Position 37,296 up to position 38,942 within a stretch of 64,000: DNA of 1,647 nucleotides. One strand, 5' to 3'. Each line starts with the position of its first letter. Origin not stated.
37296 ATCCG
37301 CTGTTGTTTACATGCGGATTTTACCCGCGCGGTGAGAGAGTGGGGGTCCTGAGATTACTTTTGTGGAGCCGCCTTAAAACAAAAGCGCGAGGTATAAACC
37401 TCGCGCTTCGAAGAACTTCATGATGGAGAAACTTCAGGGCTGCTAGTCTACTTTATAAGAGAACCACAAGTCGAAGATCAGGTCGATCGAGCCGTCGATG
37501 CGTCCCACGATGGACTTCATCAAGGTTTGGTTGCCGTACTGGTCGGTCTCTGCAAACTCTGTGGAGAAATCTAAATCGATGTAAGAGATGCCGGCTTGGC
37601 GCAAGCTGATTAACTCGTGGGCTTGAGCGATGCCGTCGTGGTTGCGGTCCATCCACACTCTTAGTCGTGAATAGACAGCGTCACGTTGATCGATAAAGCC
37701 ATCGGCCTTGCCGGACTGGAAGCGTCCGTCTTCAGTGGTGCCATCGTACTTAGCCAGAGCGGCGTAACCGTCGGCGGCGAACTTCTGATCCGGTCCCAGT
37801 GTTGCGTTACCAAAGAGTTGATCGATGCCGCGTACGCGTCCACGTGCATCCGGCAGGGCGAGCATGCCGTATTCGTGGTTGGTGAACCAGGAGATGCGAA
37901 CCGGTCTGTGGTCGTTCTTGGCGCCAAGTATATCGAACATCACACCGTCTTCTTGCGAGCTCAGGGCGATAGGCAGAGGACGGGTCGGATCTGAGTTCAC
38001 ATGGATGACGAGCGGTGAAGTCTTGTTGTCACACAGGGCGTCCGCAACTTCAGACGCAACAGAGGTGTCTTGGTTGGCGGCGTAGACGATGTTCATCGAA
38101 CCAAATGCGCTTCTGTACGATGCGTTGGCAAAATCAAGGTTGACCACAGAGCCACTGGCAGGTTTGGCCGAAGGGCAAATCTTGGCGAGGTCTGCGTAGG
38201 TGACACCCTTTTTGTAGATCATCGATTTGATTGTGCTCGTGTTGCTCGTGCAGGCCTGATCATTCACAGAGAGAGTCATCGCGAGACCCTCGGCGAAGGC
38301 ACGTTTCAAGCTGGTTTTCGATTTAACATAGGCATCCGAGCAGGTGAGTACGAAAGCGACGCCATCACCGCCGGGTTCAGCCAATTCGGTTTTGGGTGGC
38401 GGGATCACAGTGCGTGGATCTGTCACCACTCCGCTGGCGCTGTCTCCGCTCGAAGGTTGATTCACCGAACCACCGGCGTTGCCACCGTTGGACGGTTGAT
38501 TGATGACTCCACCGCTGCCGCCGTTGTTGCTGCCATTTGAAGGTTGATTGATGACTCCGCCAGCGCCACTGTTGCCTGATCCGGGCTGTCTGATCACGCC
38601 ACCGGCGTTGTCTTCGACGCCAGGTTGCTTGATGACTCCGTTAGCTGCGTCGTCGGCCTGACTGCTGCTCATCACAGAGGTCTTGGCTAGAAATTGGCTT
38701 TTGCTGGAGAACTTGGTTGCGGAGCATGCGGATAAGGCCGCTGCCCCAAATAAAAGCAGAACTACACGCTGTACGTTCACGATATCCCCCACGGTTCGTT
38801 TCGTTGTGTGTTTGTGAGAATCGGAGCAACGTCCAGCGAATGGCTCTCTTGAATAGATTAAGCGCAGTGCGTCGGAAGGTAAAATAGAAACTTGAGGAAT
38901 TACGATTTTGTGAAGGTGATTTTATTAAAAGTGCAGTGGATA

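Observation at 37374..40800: Tandem duplication of a complete lipoprotein module (leader, CDS, 3' hairpin) kept under purifying selection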

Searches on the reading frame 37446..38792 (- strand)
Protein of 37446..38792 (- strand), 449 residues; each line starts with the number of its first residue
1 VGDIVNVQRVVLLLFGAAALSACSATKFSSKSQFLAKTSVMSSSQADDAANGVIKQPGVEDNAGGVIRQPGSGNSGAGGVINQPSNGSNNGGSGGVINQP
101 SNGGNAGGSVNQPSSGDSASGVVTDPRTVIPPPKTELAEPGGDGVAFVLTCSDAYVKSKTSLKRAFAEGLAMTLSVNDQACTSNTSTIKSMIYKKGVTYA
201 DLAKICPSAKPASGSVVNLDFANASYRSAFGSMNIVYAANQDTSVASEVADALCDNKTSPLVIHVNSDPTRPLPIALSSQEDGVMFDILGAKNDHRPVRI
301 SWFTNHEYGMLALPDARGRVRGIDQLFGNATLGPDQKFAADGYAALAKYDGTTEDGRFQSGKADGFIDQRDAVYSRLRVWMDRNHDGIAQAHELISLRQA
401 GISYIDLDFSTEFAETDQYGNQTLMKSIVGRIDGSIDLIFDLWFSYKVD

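Call 5: search_protein_families(library=pfam, proteins=[window:37446-38792:-], max_evalue=0.1)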
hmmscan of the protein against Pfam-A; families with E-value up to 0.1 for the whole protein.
window:37446-38792:- (449 aa): 0 families

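Call 6: search_protein_families(library=ncbifam, proteins=[window:37446-38792:-], max_evalue=0.1)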
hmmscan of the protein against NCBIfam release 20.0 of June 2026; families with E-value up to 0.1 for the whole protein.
window:37446-38792:- (449 aa): 1 family
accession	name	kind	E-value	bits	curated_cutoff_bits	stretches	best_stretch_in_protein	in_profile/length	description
NF006620.0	PRK09188.1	equivalog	0.057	12.4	490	1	152-232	85-167/365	serine/threonine protein kinase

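Call 7: search_solved_structures(query=window:37446-38792:-, max_evalue=10, show_alignments=2)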
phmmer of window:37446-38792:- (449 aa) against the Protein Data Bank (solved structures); distinct sequences matched with E-value up to 10: 5.
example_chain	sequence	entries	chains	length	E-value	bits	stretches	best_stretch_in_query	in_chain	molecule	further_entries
6sjw_A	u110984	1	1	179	8.5e-12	48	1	301-411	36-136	Iron-regulated protein FrpC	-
6sjx_A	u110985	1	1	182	8.7e-12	47.9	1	302-411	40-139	Iron-regulated protein FrpC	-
9lu9_F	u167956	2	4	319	0.03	16.5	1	16-87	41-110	MotB1,Motility protein B | Chimeric B subunit of MotA1B1 from Paenibacillus sp. TCA20 and MotAB from E. coli,Motility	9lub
8ru2_E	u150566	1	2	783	6.4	8.8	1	2-164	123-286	Methylated-DNA--protein-cysteine methyltransferase,Protein diaphanous homolog 1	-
6jle_A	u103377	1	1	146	9.5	8.3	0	341-366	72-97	MORN repeat-containing protein 4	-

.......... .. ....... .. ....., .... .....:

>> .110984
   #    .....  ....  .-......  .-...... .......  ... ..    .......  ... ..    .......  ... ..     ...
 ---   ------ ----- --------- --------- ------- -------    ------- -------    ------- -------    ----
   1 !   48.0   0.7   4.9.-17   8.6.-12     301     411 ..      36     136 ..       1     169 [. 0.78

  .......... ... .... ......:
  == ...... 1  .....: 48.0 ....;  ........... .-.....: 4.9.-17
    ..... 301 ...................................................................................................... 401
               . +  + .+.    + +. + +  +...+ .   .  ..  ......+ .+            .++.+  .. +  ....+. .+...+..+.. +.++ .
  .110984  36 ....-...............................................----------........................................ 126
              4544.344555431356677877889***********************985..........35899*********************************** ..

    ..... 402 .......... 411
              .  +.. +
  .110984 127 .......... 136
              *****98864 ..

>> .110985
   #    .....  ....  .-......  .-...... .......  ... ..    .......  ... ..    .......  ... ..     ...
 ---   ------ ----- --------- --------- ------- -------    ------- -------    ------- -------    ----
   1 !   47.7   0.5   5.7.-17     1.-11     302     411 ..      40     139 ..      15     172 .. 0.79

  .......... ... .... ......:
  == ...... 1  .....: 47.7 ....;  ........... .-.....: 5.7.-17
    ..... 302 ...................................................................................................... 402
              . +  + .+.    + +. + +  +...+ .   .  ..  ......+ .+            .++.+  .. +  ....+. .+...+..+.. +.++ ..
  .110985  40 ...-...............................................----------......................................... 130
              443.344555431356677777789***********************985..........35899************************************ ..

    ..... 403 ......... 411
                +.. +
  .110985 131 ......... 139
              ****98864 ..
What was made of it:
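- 37446..38015 (-): Gene A SPM-like domain (aa 256-445), ending at the C-terminus. phmmer against FrpC SPM (6sjw) gives E=8.5e-12 (call 7).
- On FrpC-type self-processing module (Pfam PF26745 SPM): phmmer gives E=8.5e-12 (call 7).
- By length it lies within a few residues of where FrpC P415 would fall when extrapolated from the phmmer alignment (call 7).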

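Call 8: find_homologous_proteins(query=window:37446-38792:-)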
Query window:37446-38792:- (449 aa): 116 proteins with E <= 0.001 among 8000 candidates.
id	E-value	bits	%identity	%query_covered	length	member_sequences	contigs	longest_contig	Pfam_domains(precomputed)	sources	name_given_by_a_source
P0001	3.4e-292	987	100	99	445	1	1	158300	PF26745.1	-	-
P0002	7.3e-148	511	57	99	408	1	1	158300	PF26745.1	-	-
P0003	1.7e-120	421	48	99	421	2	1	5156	PF26745.1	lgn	-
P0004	8.6e-119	415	50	99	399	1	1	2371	PF26745.1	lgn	-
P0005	5.5e-114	400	55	75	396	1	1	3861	PF26745.1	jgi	jgi:hypothetical protein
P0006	9.5e-114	399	47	96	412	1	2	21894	PF26745.1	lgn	-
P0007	2.5e-112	394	46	98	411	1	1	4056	PF26745.1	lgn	-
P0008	3.5e-112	394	47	97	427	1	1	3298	PF26745.1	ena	-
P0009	6.5e-112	393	47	98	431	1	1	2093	PF26745.1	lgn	-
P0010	7.0e-112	393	48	95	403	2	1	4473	PF26745.1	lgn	-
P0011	1.1e-109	385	49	97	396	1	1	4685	PF26745.1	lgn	-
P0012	2.1e-109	384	46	99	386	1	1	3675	PF26745.1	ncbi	ncbi:MAG: hypothetical protein ACXVA9_08885 [Bdellovibrionales bacterium]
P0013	5.1e-109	383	51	78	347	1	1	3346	PF26745.1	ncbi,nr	ncbi:MAG: hypothetical protein HC902_14215 [Calothrix sp. SM1_5_4]|nr:hypothetical protein [Calothri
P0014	6.5e-109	383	46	97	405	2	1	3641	PF26745.1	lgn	-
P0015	1.7e-108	381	47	98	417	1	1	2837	PF26745.1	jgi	jgi:hypothetical protein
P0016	3.0e-108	381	47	97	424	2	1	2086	PF26745.1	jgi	jgi:hypothetical protein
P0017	2.9e-107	377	48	96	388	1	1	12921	PF26745.1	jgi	-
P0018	3.1e-106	374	51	76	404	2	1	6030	PF26745.1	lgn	-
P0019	2.5e-105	371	45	99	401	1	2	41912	PF26745.1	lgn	-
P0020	7.0e-104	366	43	98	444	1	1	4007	PF26745.1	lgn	-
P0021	3.4e-103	364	47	97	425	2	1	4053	PF26745.1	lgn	-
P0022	5.6e-103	363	52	69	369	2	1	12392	PF26745.1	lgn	-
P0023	1.5e-102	362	46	98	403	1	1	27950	PF26745.1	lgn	-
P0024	3.0e-102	361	44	99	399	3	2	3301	PF26745.1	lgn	-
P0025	4.8e-102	360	43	95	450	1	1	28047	PF26745.1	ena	-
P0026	7.8e-102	360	55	69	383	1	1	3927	PF26745.1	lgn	-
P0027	1.5e-101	359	44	99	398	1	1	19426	PF26745.1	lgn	-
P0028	1.9e-101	358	45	98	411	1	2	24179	PF26745.1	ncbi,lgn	ncbi:MAG: hypothetical protein AB7F86_14040 [Bdellovibrionales bacterium]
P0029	3.1e-101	358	47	96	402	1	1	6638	PF26745.1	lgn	-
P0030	2.5e-100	355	45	95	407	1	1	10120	PF26745.1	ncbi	-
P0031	2.9e-99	351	43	98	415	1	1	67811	PF26745.1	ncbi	-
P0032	2.8e-96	341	45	97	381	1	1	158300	PF26745.1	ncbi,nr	ncbi:MAG: hypothetical protein KF799_11075 [Bdellovibrionales bacterium]|nr:hypothetical protein [Bd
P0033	4.8e-96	340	52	71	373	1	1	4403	PF26745.1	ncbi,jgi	jgi:hypothetical protein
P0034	4.5e-95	337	44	98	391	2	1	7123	PF26745.1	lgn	-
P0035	1.0e-93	333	43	97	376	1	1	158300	PF26745.1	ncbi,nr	ncbi:MAG: hypothetical protein KF799_11080 [Bdellovibrionales bacterium]|nr:hypothetical protein [Bd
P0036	8.9e-91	323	42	98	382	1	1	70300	PF26745.1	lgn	-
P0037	4.6e-90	321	42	98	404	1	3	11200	PF26745.1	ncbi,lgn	-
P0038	8.5e-85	303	45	84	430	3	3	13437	PF26745.1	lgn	-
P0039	8.9e-84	300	43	84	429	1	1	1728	PF26745.1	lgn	-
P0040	4.0e-79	285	47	68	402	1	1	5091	PF26745.1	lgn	-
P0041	8.5e-76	274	44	68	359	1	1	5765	PF26745.1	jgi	-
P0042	1.0e-73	267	48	62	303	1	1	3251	PF26745.1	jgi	jgi:hypothetical protein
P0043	1.7e-71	260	37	98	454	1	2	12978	PF26745.1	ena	-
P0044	5.7e-67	245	48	57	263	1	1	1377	PF26745.1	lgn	-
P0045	5.7e-63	231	39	75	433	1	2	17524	PF26745.1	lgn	-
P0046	3.6e-59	219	40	66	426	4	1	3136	PF26745.1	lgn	-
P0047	8.8e-57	211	50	44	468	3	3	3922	PF26745.1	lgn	-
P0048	8.0e-52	195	52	45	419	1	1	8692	PF26745.1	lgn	-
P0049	1.3e-51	194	32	97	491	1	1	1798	PF26745.1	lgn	-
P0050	2.2e-50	190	33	97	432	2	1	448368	PF26745.1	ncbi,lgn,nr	ncbi:MAG: hypothetical protein JSU04_19435 [Bdellovibrionales bacterium]|nr:hypothetical protein [Bd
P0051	1.9e-49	187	49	41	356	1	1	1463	PF26745.1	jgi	jgi:hypothetical protein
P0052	4.5e-49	186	45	52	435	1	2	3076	PF26745.1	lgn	-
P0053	8.0e-49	185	42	54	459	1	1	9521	PF26745.1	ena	-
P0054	2.4e-48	183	33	97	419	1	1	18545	PF26745.1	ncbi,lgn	-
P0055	3.6e-48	183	39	58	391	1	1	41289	PF26745.1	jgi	-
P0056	4.9e-48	182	46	48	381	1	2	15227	PF26745.1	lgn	-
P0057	1.0e-47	181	50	43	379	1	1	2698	PF26745.1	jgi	jgi:hypothetical protein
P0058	2.0e-47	180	47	42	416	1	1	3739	PF26745.1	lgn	-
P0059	3.4e-47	180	32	98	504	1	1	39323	PF26745.1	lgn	-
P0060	5.4e-47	179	31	97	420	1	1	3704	PF26745.1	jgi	jgi:hypothetical protein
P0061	1.4e-46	178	45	47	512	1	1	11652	PF26745.1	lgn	-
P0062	2.1e-46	177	36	84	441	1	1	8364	PF26745.1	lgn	-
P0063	3.2e-46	176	44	48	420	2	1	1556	PF26745.1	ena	-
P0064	3.3e-46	176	39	67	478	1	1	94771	PF26745.1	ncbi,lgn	-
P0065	8.3e-46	175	33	98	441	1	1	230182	PF26745.1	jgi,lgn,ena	-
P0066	1.0e-45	175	39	71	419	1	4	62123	PF26745.1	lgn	-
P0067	1.3e-45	174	46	43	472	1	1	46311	PF26745.1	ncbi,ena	-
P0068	1.5e-45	174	33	98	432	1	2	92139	PF26745.1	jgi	jgi:hypothetical protein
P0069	1.6e-45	174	43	53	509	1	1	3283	PF26745.1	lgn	-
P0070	2.0e-45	174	42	54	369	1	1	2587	PF26745.1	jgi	jgi:hypothetical protein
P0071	3.1e-45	173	46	47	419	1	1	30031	PF26745.1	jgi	jgi:hypothetical protein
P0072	3.5e-45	173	34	84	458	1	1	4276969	PF26745.1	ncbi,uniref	ncbi:hypothetical protein [Bdellovibrio sp. HCB337]|uniref:hypothetical protein n=1 Tax=Bdellovibrio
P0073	3.5e-45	173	33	95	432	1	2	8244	PF26745.1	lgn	-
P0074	6.7e-45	172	32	97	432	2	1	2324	PF26745.1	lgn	-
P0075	7.2e-45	172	33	78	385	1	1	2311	PF26745.1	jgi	jgi:hypothetical protein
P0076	5.4e-44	169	38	66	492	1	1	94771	PF26745.1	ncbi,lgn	-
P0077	8.0e-44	168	31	98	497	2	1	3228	PF26745.1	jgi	jgi:hypothetical protein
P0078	8.8e-44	168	48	43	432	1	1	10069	PF26745.1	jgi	jgi:hypothetical protein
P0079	1.4e-43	168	33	98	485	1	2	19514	PF26745.1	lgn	-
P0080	5.2e-43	166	46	43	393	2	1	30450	PF26745.1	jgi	jgi:hypothetical protein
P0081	6.3e-43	165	47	44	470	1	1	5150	PF26745.1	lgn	-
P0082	3.4e-42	163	45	43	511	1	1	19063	PF26745.1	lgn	-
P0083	6.8e-42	162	43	47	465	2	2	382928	PF26745.1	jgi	jgi:hypothetical protein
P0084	2.9e-41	160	46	43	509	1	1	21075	PF26745.1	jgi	jgi:hypothetical protein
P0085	5.0e-41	159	30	80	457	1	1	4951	PF26745.1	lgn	-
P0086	1.1e-40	158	43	49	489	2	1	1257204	PF26745.1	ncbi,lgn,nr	ncbi:MAG: hypothetical protein JSU04_12505 [Bdellovibrionales bacterium]|nr:hypothetical protein [Bd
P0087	1.2e-40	158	41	50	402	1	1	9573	PF26745.1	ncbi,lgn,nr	ncbi:MAG: hypothetical protein H7326_07045 [Bdellovibrionaceae bacterium]|nr:hypothetical protein [P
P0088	1.2e-40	158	46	44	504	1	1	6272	PF26745.1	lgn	-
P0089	3.3e-40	157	44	47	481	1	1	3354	PF26745.1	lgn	-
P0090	4.7e-40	156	35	83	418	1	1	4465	PF26745.1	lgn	-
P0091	2.3e-39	154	42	47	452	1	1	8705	PF26745.1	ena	-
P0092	2.8e-39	153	44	42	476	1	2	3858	PF26745.1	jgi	-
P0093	8.2e-39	152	49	43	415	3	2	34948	PF26745.1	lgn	-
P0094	1.1e-38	151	48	43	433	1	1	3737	PF26745.1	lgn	-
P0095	1.3e-38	151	46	44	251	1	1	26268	PF26745.1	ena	-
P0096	1.6e-38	151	45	46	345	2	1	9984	PF26745.1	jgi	-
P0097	4.7e-38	149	42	49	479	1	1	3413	PF26745.1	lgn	-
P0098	5.3e-38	149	44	43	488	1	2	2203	PF26745.1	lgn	-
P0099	5.5e-38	149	34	87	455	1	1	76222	PF26745.1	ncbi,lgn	-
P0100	6.1e-38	149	32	79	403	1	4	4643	PF26745.1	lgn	-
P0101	1.2e-37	148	45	48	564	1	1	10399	PF26745.1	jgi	jgi:hypothetical protein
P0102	3.2e-36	143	51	37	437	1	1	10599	PF26745.1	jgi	jgi:hypothetical protein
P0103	6.6e-36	142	31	97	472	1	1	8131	PF26745.1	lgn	-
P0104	2.0e-34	137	45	44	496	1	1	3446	PF26745.1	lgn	-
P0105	2.2e-34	137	41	47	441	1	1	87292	PF26745.1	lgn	-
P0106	1.3e-20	92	43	34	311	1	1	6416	PF26745.1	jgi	jgi:hypothetical protein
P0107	1.2e-19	89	34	44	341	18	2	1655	PF26745.1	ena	-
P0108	8.2e-19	86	37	40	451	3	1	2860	PF26745.1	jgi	jgi:hypothetical protein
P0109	6.7e-18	83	40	35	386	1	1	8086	PF26745.1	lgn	-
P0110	3.1e-16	78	38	35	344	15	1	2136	PF26745.1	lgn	-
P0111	2.3e-13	68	32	41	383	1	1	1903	PF26745.1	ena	-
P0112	1.1e-11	63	39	32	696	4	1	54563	PF26745.1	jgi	jgi:hypothetical protein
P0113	1.5e-11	62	42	22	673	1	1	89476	PF26745.1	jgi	jgi:hypothetical protein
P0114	1.7e-11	62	35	42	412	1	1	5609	PF26745.1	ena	-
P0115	3.4e-11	61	33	40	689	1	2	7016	PF26745.1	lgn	-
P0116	1.7e-8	52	34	28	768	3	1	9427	PF00353.26,PF26745.1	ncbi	ncbi:calcium-binding protein, partial [Vibrio campbellii]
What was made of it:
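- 37443..38780 (-): Gene A, lipoprotein with C-terminal SPM-like domain (445 codons + stop; P0001). Identical to database protein P0001, which carries precomputed PF26745 (call 8).
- On SPM-bearing RTX proteins (FrpC/ApxIVA class): Only the distant hit P0116 has PF00353 (call 8).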

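Call 31: find_related_loci(query=A3, collection=genome_contigs, flank=6000)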
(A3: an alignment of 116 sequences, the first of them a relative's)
Query A3 (445 aa) in genome_contigs; peptide patterns used: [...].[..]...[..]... (x = any residue, [..] = any of these).
74 stretches matched a pattern; 69 encode a relative of the query (tblastn E <= 1e-3); 68 distinct loci.
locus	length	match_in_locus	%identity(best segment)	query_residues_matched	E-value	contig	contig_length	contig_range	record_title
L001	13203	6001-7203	45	3-440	1e-111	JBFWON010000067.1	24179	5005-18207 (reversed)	MAG: Bdellovibrionales bacterium isolate CA_2019_TPBF_137 NODE_10229_length_24179_cov_4.465076_TPBF, whole genome shotgu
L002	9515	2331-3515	45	15-442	3e-107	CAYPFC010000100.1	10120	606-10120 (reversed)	MAG TPA_asm: uncultured Pseudobdellovibrionaceae bacterium isolate binchicken_co179_51 genome assembly, contig: NODE_122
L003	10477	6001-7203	42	1-443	2e-97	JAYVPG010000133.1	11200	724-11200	MAG: Pseudobdellovibrionaceae bacterium isolate GL72_DN_metabat_34 GL72_DN_metabat_34_132, whole genome shotgun sequence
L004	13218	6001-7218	43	3-444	6e-104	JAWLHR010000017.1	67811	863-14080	MAG: Bdellovibrionales bacterium isolate 30dZY2.bin.76 NODE_663_length_67811_cov_27.006971, whole genome shotgun sequenc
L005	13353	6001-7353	37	7-444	1e-85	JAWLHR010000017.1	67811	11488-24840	MAG: Bdellovibrionales bacterium isolate 30dZY2.bin.76 NODE_663_length_67811_cov_27.006971, whole genome shotgun sequenc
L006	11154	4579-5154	51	255-443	2e-60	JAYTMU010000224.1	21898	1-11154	MAG: Bdellovibrionales bacterium isolate GFS_3818 GFS_3818_223, whole genome shotgun sequence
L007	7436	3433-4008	50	255-443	3e-60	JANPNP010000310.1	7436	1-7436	MAG: Bdellovibrionales bacterium isolate VAR_87_metabat_254 VAR_87_k141_1090828, whole genome shotgun sequence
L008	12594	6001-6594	48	250-445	5e-60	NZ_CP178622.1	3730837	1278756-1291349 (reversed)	Bdellovibrio sp. HCB117 chromosome, complete genome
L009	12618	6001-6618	46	231-443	8e-57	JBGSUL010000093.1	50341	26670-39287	MAG: Bdellovibrionales bacterium isolate JTS-AC431 k141_258950, whole genome shotgun sequence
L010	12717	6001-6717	43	215-442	1e-56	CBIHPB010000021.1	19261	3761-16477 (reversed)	MAG TPA_asm: uncultured Bdellovibrio sp. isolate SRR18156191_binner12_Refined_11 genome assembly, contig: ERZ27336852.63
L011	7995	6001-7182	33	8-442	4e-56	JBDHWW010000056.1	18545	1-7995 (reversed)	MAG: Pseudobdellovibrionaceae bacterium isolate AS-MESO-3CA.221 NODE_12907_length_18545_cov_9.997293, whole genome shotg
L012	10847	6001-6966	36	141-442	9e-55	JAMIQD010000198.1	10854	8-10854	MAG: Pseudobdellovibrionaceae bacterium isolate RA_AS_metabat.47_sub k201_1270821, whole genome shotgun sequence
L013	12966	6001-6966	36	141-442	3e-54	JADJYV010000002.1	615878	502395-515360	MAG: Bdellovibrionaceae bacterium isolate Lyne_18-Q3-R50-59_BATAC.62 tig00002180-10-6148540, whole genome shotgun sequen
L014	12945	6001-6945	39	145-443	3e-54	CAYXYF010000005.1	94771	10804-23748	MAG TPA_asm: uncultured Bdellovibrionales bacterium isolate SRP220891_co3_166 genome assembly, contig: NODE_121_length_9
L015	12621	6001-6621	47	232-443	1e-54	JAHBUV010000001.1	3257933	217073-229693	MAG: Bdellovibrionaceae bacterium isolate ACE_BDE1 BDE1_1, whole genome shotgun sequence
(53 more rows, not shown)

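Call 35: search_solved_structures(query=A3, max_evalue=1, show_alignments=2)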
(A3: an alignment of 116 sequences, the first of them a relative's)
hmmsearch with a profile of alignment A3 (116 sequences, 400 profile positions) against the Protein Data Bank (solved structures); distinct sequences matched with E-value up to 1: 2.
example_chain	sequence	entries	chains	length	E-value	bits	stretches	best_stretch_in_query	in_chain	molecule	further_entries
6sjw_A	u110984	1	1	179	1.2e-39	140.5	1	237-395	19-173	Iron-regulated protein FrpC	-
6sjx_A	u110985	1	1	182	4.5e-39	138.6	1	239-395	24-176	Iron-regulated protein FrpC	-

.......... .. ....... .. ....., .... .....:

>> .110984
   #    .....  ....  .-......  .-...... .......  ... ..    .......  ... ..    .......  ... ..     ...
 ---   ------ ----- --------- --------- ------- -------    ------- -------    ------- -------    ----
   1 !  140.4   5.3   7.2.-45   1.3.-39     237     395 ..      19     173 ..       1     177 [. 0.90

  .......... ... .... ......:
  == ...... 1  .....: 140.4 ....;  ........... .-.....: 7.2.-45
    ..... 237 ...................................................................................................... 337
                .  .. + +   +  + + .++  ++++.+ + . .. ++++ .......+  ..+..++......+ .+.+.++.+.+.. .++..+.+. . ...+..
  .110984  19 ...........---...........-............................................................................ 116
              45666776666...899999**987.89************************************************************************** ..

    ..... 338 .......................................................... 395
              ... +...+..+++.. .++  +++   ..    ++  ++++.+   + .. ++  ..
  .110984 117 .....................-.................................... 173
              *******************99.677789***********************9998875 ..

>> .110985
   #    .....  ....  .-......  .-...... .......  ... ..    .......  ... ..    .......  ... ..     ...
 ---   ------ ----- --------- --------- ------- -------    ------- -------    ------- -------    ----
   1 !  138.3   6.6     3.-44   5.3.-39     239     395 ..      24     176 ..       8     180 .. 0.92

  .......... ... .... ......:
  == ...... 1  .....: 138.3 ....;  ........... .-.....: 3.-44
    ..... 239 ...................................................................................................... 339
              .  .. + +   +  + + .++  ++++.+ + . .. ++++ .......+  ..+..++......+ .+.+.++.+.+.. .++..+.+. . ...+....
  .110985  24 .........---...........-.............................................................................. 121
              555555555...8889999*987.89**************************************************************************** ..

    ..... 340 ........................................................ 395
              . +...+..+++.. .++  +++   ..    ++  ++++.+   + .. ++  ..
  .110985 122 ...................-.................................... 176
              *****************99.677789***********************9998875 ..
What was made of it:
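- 37446..38015 (-): The family profile gives E=1.2e-39 over chain residues 19-173 of 179 (call 35).
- Homology to FrpC SPM: E=8.5e-12 for the single sequence and 1.2e-39 for the family profile, covering chain residues 19-173 of 179 (calls 7, 35).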
